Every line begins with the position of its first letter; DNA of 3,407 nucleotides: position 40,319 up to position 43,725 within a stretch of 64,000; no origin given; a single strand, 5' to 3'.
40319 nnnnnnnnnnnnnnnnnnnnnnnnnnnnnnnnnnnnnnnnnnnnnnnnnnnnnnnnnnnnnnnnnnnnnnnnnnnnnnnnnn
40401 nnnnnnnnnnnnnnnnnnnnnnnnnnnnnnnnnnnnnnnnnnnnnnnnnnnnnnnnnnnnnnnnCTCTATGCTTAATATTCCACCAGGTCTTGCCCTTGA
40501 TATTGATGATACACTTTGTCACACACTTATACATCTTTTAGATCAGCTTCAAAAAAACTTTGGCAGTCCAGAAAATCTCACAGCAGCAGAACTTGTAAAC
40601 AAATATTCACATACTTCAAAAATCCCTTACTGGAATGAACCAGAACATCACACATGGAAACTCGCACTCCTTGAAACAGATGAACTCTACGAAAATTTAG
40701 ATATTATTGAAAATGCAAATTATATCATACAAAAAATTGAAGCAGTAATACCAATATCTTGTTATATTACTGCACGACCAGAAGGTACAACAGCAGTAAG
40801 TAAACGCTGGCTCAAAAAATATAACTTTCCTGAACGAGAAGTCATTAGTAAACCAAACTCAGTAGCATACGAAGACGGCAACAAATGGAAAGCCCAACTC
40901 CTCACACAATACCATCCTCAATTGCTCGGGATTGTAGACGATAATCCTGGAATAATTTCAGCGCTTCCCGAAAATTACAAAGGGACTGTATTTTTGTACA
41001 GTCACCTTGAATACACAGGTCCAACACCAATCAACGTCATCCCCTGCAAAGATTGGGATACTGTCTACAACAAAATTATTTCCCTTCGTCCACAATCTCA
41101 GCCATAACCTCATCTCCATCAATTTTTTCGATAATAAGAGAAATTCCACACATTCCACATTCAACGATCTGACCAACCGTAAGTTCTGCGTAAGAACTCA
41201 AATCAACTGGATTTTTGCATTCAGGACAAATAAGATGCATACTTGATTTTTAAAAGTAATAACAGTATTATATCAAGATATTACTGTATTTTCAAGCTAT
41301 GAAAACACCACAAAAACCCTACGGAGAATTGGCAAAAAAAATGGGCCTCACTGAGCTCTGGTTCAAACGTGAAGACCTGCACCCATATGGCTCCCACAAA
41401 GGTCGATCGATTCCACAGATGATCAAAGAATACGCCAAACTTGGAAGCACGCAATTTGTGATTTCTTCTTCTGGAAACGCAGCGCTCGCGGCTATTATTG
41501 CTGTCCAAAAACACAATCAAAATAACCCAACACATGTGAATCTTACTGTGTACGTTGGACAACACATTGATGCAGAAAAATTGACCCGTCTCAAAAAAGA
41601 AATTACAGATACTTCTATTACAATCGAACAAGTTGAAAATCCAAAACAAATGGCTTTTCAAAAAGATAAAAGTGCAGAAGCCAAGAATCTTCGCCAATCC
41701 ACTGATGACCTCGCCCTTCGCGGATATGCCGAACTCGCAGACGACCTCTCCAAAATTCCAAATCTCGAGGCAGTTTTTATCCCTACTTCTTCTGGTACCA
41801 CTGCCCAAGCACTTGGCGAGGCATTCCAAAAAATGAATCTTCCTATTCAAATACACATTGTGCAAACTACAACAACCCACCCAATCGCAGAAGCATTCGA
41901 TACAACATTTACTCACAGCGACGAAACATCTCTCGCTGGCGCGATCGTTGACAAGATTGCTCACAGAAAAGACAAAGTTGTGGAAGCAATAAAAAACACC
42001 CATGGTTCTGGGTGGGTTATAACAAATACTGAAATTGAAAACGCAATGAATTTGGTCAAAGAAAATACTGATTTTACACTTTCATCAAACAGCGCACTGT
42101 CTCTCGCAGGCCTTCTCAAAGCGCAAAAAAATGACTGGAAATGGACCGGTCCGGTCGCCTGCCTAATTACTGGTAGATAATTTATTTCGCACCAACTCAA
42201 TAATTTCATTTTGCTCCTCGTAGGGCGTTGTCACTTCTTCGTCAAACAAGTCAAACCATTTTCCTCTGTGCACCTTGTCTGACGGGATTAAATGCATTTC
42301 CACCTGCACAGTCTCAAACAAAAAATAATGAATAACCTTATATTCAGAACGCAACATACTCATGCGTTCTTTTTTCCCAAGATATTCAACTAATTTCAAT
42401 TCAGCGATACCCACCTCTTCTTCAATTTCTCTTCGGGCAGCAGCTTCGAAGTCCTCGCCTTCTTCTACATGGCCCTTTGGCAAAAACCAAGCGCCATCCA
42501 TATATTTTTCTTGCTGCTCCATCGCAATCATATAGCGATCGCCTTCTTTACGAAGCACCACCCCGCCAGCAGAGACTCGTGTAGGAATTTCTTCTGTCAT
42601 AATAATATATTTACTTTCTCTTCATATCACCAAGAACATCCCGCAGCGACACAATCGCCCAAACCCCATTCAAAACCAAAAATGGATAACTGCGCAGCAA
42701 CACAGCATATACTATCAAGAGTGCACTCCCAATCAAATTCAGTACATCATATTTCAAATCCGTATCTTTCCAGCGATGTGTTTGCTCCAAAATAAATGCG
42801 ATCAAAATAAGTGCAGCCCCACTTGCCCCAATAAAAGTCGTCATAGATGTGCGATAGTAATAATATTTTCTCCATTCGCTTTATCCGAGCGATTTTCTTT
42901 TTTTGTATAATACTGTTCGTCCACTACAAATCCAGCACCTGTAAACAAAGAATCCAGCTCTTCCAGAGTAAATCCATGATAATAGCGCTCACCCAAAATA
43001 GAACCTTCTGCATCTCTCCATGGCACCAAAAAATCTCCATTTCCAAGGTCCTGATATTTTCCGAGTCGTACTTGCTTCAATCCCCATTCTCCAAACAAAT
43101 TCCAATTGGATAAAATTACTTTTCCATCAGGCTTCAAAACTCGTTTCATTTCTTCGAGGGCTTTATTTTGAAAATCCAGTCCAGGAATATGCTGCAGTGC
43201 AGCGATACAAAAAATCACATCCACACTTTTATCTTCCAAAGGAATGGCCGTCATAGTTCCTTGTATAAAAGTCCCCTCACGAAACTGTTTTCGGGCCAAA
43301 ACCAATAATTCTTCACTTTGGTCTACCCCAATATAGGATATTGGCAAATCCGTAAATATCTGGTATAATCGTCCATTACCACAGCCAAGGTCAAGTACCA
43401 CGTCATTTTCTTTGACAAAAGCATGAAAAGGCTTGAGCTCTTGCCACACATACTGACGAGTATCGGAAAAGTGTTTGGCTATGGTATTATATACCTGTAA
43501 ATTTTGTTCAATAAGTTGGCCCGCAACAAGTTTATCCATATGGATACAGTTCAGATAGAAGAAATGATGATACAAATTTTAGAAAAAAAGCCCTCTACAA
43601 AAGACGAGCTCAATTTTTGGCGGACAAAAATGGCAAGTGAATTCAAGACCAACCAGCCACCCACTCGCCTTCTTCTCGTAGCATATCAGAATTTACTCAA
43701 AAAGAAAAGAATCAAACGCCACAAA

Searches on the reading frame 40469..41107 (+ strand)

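Call 30: search_protein_families(library=pfam, proteins=[window:40469-41107:+], max_evalue=0.001)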
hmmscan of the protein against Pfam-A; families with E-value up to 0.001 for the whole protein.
window:40469-41107:+ (212 aa): 1 family
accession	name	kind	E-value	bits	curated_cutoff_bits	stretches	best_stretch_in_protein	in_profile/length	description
PF24694.1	LNS2_PITM1-3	-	4.9e-05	23.8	27.7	1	98-149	41-90/124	PITM 1-3, LNS2 domain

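Call 46: search_protein_families(library=ncbifam, proteins=[window:40469-41107:+], max_evalue=0.001)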
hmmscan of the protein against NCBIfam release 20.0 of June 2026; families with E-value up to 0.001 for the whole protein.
window:40469-41107:+ (212 aa): 0 families

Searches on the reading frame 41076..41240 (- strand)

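Call 84: search_protein_families(library=ncbifam, proteins=[window:41076-41240:-], max_evalue=0.01)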
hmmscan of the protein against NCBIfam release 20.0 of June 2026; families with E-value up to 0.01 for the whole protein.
window:41076-41240:- (54 aa): 2 families
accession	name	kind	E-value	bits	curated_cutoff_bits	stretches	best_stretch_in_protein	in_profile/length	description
NF041070.1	carrier_LysW_Arch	domain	1.4e-05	25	75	1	1-49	1-47/57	alpha-aminoadipate/glutamate carrier protein LysW/ArgW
TIGR02443.1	TIGR02443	equivalog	0.0022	17.8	49.45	1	5-33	12-39/59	YheV family putative zinc ribbon protein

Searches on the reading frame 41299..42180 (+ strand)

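Call 32: search_protein_families(library=pfam, proteins=[window:41299-42180:+], max_evalue=0.001)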
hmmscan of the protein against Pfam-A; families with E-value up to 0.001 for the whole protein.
window:41299-42180:+ (293 aa): 1 family
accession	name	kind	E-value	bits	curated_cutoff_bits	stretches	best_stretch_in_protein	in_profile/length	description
PF00291.31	PALP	-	1.2e-29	104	35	1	2-292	7-295/295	Pyridoxal-phosphate dependent enzyme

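Call 46: search_protein_families(library=ncbifam, proteins=[window:41299-42180:+], max_evalue=0.001)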
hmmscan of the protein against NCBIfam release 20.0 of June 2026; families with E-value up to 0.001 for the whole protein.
window:41299-42180:+ (293 aa): 19 families
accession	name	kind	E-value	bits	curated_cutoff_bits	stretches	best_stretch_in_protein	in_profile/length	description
NF004170.0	PRK05638.1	equivalog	5e-18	64.9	421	1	18-280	80-340/442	threonine synthase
NF004996.0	PRK06381.1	equivalog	2.7e-13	49.6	266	1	10-293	23-317/319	threonine synthase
NF006205.0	PRK08329.1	equivalog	6.2e-13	48.4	358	1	18-279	72-327/347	threonine synthase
NF006050.0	PRK08197.1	equivalog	2.2e-12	46.5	303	1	3-279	81-365/406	threonine synthase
TIGR00260.1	thrC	equivalog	5.8e-12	45.4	167.1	1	156-279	182-314/340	threonine synthase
NF005035.0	PRK06450.1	equivalog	7.5e-12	44.7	301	1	18-278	65-324/338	threonine synthase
NF005292.0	PRK06815.1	equivalog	7.3e-09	35.1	371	1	11-292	30-305/320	threonine/serine dehydratase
NF004771.0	PRK06110.1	equivalog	1.4e-08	34.3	317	1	2-277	21-291/323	threonine dehydratase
NF005680.0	PRK07476.1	equivalog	4.2e-07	29.3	413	1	4-293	25-309/326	hydroxyectoine utilization dehydratase EutB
NF006674.0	PRK09224.1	subfamily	4.2e-07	29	577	1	2-277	25-296/508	threonine ammonia-lyase IlvA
NF006094.0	PRK08246.1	subfamily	1.1e-06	28.4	331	1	15-274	34-284/310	serine/threonine dehydratase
NF006390.0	PRK08639.1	equivalog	1.3e-06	27.7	421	1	2-292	25-312/418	threonine ammonia-lyase IlvA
TIGR01127.1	ilvA_1Cterm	equivalog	1.5e-06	27.5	378.75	1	18-277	15-270/380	threonine ammonia-lyase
NF005600.0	PRK07334.1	equivalog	1.6e-06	27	496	1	5-277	31-296/408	threonine ammonia-lyase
TIGR02079.1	THD1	equivalog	3.2e-06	26.2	440.55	1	2-292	16-304/410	threonine ammonia-lyase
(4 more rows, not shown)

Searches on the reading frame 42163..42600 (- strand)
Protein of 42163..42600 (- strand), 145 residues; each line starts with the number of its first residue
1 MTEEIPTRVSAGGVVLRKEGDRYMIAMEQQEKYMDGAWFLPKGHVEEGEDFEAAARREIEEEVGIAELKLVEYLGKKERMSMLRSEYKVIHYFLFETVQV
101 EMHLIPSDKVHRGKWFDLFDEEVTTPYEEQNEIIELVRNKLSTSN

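Call 32: search_protein_families(library=pfam, proteins=[window:42163-42600:-], max_evalue=0.001)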
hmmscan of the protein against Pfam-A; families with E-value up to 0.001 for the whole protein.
window:42163-42600:- (145 aa): 3 families
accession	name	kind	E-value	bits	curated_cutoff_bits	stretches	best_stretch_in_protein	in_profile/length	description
PF00293.34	NUDIX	-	3.2e-21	76.2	21.1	1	7-120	2-117/134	NUDIX domain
PF22327.2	Nudt16-like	-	0.00024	21.5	27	1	17-101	17-98/161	U8 snoRNA-decapping enzyme-like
PF14815.12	NUDIX_4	-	0.00085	19.5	35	0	15-68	4-54/113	NUDIX domain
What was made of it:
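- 42163..42600 (-): Stand-alone NUDIX hydrolase. Homologous NUDIX domains are fused to, or inserted after, the ATP-grasp in other lineages. Pfam NUDIX (call 32).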

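Call 84: search_protein_families(library=ncbifam, proteins=[window:42163-42600:-], max_evalue=0.01)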
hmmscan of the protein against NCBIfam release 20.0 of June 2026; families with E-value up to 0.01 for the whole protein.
window:42163-42600:- (145 aa): 20 families
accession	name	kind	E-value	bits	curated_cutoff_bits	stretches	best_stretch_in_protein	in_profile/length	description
NF006530.0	PRK08999.1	equivalog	1.2e-10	41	245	1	14-69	11-66/315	Nudix family hydrolase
NF008044.0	PRK10776.1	equivalog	1.4e-09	38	148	1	15-99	10-91/130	8-oxo-dGTP diphosphatase MutT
NF001938.0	PRK00714.1-5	equivalog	3.7e-09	36.2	116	1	3-72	8-81/172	RNA pyrophosphohydrolase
NF041652.1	Nud_hyd_Dein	equivalog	8.8e-09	35.8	200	1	5-76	9-82/152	Nudix hydrolase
NF052459.1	OxoGTPPhMutT1Mycb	equivalog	2.4e-08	33.5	475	1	10-133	3-121/292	8-oxo-(d)GTP phosphatase MutT1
NF001299.0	PRK00241.1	equivalog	1.7e-07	31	158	1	14-75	139-197/263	NAD(+) diphosphatase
TIGR00586.1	mutt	equivalog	7.5e-07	29.2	97.9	1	14-73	10-69/129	8-oxo-dGTP diphosphatase MutT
NF001936.0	PRK00714.1-3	equivalog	9.5e-07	28.8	118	1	30-72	29-71/155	RNA pyrophosphohydrolase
NF012016.0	PRK15472.1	equivalog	2.3e-06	27.4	95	1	16-70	11-64/141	nucleoside triphosphatase NudI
NF008736.0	PRK11762.1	equivalog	6.5e-06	25.8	169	1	40-70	78-108/186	ADP compounds hydrolase NudE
NF001937.0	PRK00714.1-4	equivalog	1.9e-05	24.3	139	1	13-79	12-73/161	RNA pyrophosphohydrolase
NF007834.0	PRK10546.1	equivalog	3.8e-05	23.5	156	1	22-80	16-73/135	pyrimidine (deoxy)nucleoside triphosphate diphosphatase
NF001934.0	PRK00714.1-1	equivalog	6.6e-05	22.4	241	1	31-68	26-63/176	RNA pyrophosphohydrolase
TIGR02705.1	nudix_YtkD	equivalog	7.7e-05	22.3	154.4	1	40-78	49-86/156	RNA deprotection pyrophosphohydrolase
NF011922.0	PRK15393.1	equivalog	0.00036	20.2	152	1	43-73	74-104/182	NUDIX hydrolase YfcD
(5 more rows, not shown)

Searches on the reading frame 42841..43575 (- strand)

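Call 32: search_protein_families(library=pfam, proteins=[window:42841-43575:-], max_evalue=0.001)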
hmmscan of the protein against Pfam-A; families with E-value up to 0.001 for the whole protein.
window:42841-43575:- (244 aa): 10 families
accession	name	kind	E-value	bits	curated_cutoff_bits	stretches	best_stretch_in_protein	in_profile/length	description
PF08241.18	Methyltransf_11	-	5e-23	82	21.2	1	61-155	1-95/95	Methyltransferase domain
PF13649.12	Methyltransf_25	-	2.7e-20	73.3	27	1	60-151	1-97/97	Methyltransferase domain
PF13847.12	Methyltransf_31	-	4e-20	72.4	27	1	55-159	2-113/145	Methyltransferase domain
PF08242.18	Methyltransf_12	-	4.1e-14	53.5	30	1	61-152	1-97/98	Methyltransferase domain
PF13489.12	Methyltransf_23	-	4.3e-14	53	27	1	40-220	5-163/164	Methyltransferase domain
PF01209.24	Ubie_methyltran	-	2.1e-07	31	20.1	1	29-154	20-150/233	ubiE/COQ5 methyltransferase family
PF05148.21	Methyltransf_8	-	1.3e-06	28.8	27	1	55-154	71-155/219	Hypothetical methyltransferase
PF01555.25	N6_N4_Mtase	-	3.7e-05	24.2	26.7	0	52-94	177-219/221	DNA methylase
PF07021.18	MetW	-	7e-05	23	21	1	51-167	8-118/193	Methionine biosynthesis protein MetW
PF08003.17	Methyltransf_9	-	0.00018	21.1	23.8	1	41-179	101-241/315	Protein of unknown function (DUF1698)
